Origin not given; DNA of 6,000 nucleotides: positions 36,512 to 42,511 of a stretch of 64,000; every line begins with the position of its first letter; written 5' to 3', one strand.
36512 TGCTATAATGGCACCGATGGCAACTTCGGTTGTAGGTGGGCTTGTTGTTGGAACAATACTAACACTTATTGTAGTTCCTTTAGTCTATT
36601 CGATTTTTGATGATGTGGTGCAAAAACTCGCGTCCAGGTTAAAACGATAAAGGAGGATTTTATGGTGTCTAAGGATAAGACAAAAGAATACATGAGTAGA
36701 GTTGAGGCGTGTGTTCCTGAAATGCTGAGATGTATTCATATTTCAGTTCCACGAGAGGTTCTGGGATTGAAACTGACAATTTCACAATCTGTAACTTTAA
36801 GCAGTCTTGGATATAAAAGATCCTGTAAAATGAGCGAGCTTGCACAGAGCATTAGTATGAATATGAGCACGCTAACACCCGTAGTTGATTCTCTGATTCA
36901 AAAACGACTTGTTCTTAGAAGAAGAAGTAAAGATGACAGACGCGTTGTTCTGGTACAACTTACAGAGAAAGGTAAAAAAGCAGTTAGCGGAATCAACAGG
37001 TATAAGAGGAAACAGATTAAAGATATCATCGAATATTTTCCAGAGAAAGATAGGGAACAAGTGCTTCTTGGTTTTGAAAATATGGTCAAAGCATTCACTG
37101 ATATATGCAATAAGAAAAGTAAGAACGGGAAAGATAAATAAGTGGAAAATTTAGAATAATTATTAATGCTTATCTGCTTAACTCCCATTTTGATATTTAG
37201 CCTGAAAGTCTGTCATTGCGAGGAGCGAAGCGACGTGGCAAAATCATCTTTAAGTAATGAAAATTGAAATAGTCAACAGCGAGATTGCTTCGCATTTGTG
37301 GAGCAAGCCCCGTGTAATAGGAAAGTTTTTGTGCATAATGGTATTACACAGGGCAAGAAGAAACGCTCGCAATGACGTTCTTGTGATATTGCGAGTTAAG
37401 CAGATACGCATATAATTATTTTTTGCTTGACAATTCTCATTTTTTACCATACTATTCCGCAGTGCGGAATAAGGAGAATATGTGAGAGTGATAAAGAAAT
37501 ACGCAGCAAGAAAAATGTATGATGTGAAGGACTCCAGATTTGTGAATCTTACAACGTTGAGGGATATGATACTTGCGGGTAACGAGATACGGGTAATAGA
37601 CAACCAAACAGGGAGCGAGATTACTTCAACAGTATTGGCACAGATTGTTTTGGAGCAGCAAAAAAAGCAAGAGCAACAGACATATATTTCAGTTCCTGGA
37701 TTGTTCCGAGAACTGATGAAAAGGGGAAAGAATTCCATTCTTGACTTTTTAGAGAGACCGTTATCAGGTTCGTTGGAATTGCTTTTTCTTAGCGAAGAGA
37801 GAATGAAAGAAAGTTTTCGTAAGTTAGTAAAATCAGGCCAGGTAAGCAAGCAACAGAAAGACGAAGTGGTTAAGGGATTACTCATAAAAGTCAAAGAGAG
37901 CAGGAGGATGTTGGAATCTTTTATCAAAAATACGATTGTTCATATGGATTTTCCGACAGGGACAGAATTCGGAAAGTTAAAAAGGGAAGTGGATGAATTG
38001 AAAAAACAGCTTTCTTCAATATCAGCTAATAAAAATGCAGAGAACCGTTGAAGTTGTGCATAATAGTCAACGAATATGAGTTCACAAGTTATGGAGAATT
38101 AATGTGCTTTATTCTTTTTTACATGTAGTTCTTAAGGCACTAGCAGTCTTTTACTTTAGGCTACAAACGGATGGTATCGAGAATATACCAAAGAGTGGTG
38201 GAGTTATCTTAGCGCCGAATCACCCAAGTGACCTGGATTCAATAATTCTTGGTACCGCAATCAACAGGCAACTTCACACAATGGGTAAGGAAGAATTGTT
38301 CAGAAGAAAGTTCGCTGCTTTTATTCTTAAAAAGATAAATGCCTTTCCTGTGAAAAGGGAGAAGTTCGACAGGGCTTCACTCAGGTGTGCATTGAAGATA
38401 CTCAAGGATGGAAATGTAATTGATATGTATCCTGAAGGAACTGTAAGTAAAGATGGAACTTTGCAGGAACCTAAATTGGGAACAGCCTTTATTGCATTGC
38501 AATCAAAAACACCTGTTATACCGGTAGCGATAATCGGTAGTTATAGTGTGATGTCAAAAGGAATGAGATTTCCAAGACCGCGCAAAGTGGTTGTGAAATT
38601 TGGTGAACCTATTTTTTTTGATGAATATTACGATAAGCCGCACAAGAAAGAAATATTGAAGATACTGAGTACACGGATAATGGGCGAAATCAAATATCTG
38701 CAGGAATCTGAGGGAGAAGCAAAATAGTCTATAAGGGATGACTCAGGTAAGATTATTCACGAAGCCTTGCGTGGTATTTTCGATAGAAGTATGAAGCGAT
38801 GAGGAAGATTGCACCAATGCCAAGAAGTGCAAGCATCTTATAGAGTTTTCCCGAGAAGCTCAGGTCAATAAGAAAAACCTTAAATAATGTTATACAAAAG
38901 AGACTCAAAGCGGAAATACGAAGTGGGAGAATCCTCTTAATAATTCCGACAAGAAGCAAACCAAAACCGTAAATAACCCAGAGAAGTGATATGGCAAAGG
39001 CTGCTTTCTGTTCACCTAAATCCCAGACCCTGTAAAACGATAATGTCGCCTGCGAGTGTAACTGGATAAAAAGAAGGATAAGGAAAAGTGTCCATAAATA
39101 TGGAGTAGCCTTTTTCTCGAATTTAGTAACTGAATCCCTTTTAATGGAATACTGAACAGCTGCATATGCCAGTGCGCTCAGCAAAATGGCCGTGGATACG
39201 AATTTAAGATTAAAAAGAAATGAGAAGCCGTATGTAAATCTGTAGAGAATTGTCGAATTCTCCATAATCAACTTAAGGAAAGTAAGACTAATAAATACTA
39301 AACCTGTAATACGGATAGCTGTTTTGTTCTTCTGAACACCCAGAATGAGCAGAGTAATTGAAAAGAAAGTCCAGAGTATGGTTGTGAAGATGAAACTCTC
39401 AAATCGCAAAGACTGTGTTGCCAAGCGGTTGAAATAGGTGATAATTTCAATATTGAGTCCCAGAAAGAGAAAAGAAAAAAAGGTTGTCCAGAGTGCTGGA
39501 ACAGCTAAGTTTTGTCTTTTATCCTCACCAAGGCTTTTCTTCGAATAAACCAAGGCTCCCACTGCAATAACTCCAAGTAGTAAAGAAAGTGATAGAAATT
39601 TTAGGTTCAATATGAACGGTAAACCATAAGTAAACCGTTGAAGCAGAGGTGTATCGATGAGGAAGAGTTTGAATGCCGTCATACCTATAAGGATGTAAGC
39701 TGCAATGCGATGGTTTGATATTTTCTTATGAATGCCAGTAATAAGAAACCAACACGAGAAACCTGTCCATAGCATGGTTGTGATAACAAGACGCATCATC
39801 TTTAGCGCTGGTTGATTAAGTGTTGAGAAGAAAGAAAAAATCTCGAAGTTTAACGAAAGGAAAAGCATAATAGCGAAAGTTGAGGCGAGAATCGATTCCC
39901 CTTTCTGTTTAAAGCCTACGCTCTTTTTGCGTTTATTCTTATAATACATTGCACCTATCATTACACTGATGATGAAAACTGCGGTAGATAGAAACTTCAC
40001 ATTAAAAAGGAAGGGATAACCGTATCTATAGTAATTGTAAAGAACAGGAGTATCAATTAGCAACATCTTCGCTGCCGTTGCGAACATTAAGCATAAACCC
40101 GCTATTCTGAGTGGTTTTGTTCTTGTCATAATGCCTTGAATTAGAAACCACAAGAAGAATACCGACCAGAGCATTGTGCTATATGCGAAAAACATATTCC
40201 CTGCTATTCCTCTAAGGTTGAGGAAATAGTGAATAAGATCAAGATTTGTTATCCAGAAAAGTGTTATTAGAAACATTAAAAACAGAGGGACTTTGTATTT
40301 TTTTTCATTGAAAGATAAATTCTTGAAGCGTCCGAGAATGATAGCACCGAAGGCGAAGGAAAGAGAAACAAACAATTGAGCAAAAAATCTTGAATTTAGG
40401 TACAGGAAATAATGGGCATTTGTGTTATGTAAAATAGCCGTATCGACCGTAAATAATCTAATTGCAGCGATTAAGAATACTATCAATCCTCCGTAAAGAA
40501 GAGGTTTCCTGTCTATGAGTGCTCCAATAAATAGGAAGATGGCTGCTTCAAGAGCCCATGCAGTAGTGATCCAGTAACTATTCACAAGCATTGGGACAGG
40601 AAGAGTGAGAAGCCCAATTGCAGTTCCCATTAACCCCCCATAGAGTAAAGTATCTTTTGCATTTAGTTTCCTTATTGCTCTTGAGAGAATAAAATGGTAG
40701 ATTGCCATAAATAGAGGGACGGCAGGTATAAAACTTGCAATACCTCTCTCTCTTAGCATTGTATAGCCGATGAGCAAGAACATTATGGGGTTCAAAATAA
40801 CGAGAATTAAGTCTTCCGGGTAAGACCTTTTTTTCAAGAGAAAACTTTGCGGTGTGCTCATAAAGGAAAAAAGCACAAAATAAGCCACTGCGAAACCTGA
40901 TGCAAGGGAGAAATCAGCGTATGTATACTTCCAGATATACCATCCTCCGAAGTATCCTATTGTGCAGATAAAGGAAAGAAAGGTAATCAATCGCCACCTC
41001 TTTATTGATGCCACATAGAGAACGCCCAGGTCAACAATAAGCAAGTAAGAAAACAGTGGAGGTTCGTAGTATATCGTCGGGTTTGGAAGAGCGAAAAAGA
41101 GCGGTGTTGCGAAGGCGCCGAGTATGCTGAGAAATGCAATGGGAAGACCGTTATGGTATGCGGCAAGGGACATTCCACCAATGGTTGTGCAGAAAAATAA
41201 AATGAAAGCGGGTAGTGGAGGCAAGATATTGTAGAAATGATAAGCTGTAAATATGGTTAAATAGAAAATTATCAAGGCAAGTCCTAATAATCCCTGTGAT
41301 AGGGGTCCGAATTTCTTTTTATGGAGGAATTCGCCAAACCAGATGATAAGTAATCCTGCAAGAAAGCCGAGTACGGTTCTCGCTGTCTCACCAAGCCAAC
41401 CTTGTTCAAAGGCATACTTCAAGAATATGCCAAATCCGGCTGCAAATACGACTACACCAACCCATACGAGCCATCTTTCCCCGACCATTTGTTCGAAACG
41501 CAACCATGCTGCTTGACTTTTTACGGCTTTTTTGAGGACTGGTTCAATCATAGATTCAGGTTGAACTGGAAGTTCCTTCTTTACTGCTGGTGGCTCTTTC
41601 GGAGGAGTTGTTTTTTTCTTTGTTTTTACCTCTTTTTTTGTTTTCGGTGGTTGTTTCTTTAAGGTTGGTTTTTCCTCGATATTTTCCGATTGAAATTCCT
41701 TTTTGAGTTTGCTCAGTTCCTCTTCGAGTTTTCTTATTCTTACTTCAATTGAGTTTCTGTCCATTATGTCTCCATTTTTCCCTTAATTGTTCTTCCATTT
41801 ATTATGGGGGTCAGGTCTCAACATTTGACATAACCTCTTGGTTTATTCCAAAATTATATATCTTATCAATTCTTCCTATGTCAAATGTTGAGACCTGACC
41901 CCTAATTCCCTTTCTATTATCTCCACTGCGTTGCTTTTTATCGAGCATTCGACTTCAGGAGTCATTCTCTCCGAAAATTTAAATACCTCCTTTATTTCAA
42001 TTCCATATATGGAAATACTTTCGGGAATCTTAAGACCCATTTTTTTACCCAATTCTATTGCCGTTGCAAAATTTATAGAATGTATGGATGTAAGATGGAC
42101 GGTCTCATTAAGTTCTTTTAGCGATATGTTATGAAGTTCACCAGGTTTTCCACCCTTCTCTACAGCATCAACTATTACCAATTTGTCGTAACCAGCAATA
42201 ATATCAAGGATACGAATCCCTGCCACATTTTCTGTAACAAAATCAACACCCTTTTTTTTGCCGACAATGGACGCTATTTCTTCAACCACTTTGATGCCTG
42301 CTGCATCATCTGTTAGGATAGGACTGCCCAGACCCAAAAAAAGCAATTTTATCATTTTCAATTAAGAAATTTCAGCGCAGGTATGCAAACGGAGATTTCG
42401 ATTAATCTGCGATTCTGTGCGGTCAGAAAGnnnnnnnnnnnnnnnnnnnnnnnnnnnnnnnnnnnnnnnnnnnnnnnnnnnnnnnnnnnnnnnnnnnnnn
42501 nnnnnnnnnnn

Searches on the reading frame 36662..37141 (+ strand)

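Call 67: search_protein_families(library=pfam, proteins=[window:36662-37141:+], max_evalue=0.00001)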
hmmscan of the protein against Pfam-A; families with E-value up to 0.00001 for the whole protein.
window:36662-37141:+ (159 aa): 2 families
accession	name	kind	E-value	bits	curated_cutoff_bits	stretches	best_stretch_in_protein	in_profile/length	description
PF22381.2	Staph_reg_Sar_Rot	-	1.2e-12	48.1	27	1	36-109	10-83/85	Transcriptional regulator SarA/Rot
PF01047.28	MarR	-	1.5e-12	47.7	24.6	1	38-96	1-59/59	MarR family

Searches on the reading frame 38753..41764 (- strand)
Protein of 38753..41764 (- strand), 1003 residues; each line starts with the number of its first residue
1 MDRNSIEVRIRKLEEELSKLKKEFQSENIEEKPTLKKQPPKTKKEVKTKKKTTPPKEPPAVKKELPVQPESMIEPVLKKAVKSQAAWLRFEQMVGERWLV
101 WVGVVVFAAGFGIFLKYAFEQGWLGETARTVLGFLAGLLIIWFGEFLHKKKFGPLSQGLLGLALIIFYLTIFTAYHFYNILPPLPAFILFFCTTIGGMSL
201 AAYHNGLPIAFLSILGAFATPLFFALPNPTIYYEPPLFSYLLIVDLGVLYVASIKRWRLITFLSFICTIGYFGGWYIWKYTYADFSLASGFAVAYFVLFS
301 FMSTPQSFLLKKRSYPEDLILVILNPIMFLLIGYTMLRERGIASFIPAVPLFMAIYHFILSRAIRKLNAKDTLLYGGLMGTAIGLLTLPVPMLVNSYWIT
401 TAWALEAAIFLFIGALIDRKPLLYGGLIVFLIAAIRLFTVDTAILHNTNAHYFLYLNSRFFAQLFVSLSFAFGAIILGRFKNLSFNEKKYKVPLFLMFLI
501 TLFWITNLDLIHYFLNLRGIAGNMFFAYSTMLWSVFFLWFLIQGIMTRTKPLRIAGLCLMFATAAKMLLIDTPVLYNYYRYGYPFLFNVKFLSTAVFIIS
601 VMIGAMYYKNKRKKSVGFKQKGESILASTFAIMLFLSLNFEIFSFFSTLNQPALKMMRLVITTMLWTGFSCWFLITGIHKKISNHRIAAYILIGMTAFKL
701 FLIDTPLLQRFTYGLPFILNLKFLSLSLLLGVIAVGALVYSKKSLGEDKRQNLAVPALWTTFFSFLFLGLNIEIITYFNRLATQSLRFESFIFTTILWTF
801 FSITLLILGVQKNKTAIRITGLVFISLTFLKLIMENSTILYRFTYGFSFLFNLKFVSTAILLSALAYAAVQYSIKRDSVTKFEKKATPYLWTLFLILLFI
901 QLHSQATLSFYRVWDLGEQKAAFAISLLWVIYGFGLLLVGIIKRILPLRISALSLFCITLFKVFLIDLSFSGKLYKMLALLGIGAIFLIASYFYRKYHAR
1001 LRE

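Call 67: search_protein_families(library=pfam, proteins=[window:38753-41764:-], max_evalue=0.00001)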
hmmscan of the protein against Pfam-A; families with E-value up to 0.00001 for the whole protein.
window:38753-41764:- (1003 aa): 1 family
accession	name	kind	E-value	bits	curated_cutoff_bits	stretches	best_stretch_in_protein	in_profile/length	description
PF10101.14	DUF2339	-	5.7e-84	283.5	33.6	3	95-706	1-631/659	Predicted membrane protein (DUF2339)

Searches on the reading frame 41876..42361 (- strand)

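Call 77: search_protein_families(library=pfam, proteins=[window:41876-42361:-], max_evalue=0.00001)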
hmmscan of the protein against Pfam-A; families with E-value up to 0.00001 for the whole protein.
window:41876-42361:- (161 aa): 1 family
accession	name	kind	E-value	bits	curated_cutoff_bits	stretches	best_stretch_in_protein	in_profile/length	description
PF01750.23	HycI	-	2e-13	50.8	23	1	23-150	1-128/130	Hydrogenase maturation protease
